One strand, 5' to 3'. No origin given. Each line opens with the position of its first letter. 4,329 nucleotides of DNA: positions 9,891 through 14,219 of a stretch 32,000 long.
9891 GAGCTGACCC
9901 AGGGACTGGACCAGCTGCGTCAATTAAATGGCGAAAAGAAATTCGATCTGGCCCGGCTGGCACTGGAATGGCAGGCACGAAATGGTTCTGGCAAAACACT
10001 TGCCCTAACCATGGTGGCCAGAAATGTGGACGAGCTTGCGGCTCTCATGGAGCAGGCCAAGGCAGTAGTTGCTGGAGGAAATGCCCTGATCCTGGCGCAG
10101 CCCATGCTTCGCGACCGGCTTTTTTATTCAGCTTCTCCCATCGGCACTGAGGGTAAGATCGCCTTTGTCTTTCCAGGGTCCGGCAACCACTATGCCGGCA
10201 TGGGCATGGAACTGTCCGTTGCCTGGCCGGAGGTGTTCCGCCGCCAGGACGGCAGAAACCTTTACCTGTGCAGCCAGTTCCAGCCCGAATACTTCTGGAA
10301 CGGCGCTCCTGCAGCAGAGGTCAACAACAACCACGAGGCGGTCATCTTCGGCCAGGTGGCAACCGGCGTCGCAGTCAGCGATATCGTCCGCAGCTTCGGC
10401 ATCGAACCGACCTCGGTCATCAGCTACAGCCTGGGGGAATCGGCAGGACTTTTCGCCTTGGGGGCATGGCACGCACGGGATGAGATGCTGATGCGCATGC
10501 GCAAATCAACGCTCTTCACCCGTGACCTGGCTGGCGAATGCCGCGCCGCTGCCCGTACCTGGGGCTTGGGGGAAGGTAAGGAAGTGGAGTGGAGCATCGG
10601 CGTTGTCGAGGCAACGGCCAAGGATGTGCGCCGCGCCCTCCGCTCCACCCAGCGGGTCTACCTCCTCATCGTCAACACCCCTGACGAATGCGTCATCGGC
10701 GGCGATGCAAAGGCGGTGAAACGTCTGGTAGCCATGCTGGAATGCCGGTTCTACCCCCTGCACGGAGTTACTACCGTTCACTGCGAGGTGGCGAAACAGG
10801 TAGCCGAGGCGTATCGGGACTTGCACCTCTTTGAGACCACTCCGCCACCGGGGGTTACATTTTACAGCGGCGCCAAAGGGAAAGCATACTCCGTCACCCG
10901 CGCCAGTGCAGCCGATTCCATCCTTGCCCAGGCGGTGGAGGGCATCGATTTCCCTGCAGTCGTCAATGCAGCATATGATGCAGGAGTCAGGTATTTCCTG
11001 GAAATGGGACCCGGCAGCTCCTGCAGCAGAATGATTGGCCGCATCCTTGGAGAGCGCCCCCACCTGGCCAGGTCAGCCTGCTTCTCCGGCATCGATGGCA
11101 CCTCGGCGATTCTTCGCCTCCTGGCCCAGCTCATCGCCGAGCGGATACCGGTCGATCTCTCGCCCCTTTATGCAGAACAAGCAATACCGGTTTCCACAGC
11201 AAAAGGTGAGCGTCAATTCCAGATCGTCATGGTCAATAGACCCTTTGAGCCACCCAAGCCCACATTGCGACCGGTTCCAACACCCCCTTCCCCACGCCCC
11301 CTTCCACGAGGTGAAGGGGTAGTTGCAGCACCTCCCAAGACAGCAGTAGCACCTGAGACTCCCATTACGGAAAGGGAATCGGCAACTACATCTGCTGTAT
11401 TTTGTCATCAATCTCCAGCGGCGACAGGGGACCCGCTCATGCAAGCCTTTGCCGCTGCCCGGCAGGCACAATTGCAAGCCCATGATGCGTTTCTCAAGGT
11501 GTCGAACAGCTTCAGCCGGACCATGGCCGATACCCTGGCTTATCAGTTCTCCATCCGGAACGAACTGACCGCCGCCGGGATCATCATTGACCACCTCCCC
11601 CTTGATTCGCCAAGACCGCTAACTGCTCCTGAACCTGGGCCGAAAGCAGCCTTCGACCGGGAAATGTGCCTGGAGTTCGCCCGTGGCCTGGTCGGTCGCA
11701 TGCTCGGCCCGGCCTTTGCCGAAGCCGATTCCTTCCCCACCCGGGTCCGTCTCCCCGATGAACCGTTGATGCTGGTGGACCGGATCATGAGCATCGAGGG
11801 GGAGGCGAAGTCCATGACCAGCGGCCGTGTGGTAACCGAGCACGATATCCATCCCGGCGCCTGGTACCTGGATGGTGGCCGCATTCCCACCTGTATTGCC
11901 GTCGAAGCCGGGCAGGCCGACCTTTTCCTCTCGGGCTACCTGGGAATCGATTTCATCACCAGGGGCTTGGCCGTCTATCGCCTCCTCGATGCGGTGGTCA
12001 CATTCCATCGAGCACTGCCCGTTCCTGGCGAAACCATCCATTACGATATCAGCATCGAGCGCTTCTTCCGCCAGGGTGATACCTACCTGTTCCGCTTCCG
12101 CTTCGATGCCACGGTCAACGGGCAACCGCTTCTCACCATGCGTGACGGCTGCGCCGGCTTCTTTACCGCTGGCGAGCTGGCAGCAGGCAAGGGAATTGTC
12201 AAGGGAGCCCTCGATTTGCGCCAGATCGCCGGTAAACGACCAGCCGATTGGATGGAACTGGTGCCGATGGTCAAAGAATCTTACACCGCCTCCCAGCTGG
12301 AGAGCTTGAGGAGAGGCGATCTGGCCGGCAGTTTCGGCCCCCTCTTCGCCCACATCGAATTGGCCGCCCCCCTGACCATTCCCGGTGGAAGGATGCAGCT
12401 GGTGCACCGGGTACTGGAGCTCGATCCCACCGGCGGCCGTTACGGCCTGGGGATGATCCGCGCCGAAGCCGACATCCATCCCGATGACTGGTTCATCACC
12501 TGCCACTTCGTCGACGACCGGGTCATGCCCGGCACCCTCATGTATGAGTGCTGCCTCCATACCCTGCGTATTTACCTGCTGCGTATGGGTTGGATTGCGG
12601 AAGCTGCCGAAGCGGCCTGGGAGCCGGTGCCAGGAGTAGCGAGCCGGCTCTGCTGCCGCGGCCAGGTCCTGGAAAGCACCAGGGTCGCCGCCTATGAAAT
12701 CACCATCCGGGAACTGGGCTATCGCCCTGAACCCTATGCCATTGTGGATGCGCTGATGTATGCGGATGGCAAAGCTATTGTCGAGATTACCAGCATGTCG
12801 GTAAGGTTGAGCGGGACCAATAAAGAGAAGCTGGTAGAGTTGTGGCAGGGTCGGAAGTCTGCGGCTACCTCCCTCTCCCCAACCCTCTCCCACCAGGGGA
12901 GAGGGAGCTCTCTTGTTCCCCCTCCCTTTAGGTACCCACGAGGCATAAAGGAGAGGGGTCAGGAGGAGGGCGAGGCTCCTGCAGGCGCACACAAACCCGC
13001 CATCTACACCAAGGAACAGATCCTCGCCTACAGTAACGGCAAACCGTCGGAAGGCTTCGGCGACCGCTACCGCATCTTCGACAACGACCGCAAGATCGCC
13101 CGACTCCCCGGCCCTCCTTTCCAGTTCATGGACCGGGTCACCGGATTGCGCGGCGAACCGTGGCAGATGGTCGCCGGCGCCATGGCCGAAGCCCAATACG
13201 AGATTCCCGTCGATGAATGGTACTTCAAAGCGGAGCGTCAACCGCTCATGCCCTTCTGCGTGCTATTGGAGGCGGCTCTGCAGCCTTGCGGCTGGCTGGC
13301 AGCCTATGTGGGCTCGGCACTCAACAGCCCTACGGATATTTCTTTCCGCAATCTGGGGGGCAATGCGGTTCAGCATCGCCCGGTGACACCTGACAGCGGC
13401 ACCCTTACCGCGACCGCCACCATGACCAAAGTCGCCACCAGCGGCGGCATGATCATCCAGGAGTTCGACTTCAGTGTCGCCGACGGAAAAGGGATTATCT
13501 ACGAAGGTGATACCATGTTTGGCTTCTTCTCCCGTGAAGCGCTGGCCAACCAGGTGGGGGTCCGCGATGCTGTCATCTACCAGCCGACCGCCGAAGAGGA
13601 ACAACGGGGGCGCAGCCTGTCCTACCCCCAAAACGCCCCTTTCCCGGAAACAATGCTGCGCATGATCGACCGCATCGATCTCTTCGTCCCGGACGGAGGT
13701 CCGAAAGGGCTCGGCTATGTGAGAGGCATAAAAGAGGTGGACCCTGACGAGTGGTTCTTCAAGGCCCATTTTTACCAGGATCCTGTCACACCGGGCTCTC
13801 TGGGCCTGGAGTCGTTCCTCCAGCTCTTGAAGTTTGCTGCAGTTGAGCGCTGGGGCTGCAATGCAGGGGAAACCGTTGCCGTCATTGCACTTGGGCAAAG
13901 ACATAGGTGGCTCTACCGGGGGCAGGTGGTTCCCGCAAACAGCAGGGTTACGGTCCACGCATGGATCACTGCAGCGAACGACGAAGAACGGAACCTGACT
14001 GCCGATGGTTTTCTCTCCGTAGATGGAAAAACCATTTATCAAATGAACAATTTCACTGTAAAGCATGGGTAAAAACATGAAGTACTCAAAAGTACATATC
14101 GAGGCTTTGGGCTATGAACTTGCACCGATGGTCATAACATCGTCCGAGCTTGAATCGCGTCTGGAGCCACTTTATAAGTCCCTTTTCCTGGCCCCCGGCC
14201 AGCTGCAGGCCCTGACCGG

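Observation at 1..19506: PUFA-synthase-like PKS physically fused with OleABCD and a PPTase in one translationally coupled operon: predicted dedicated polyunsaturated hydrocarbon pathway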

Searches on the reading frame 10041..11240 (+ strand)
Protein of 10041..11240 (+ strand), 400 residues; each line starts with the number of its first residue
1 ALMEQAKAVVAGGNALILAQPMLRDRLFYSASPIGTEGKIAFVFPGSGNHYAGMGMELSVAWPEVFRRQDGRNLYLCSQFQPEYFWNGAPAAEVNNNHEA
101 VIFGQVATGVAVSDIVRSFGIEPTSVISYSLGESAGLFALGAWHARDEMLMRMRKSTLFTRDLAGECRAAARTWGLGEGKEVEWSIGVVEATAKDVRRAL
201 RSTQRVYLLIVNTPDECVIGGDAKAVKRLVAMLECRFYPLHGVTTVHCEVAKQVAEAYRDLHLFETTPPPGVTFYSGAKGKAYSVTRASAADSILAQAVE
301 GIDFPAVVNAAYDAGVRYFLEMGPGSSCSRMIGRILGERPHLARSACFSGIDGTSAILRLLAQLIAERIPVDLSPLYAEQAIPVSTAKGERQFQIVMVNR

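Call 42: search_protein_families(library=pfam, proteins=[window:10041-11240:+], max_evalue=0.01)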
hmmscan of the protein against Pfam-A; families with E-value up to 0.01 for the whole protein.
window:10041-11240:+ (400 aa): 1 family
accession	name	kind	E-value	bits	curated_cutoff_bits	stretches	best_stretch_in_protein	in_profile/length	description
PF00698.26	Acyl_transf_1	-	5.5e-13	49.5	32.7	1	42-326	2-269/319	Acyl transferase domain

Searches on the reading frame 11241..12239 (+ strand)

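Call 42: search_protein_families(library=pfam, proteins=[window:11241-12239:+], max_evalue=0.01)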
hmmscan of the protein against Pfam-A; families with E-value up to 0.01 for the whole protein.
window:11241-12239:+ (333 aa): 1 family
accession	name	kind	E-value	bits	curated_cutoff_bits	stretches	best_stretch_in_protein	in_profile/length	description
PF07977.19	FabA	-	1.7e-06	28.2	23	1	171-297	1-134/138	FabA-like domain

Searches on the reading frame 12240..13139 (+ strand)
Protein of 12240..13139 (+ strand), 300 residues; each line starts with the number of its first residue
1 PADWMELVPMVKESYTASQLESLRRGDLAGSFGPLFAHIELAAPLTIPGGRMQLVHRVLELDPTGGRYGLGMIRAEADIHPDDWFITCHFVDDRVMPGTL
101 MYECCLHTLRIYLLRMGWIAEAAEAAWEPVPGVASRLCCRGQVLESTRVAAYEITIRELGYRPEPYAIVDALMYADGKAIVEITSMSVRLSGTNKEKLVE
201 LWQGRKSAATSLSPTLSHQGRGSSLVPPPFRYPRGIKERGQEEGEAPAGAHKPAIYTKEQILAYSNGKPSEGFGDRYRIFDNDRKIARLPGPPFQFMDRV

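Call 42: search_protein_families(library=pfam, proteins=[window:12240-13139:+], max_evalue=0.01)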
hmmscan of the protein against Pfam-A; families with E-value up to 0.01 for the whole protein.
window:12240-13139:+ (300 aa): 1 family
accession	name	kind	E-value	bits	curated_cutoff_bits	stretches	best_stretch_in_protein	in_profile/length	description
PF07977.19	FabA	-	8.6e-31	106.8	23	1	48-183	2-137/138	FabA-like domain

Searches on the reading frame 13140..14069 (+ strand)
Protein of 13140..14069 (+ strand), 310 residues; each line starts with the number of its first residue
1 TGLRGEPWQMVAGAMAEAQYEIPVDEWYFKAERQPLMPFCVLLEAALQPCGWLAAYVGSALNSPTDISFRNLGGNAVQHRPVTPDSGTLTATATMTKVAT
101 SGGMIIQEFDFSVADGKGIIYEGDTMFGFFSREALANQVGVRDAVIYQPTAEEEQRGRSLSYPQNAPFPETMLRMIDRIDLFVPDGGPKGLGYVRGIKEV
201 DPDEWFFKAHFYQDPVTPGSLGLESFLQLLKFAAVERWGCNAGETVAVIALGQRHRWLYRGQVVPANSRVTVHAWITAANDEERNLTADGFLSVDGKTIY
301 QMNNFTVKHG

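Call 42: search_protein_families(library=pfam, proteins=[window:13140-14069:+], max_evalue=0.01)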
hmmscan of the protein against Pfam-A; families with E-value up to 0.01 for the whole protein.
window:13140-14069:+ (310 aa): 1 family
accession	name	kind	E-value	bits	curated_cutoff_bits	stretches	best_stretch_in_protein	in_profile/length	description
PF07977.19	FabA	-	5.9e-43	146.3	23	2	169-302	2-137/138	FabA-like domain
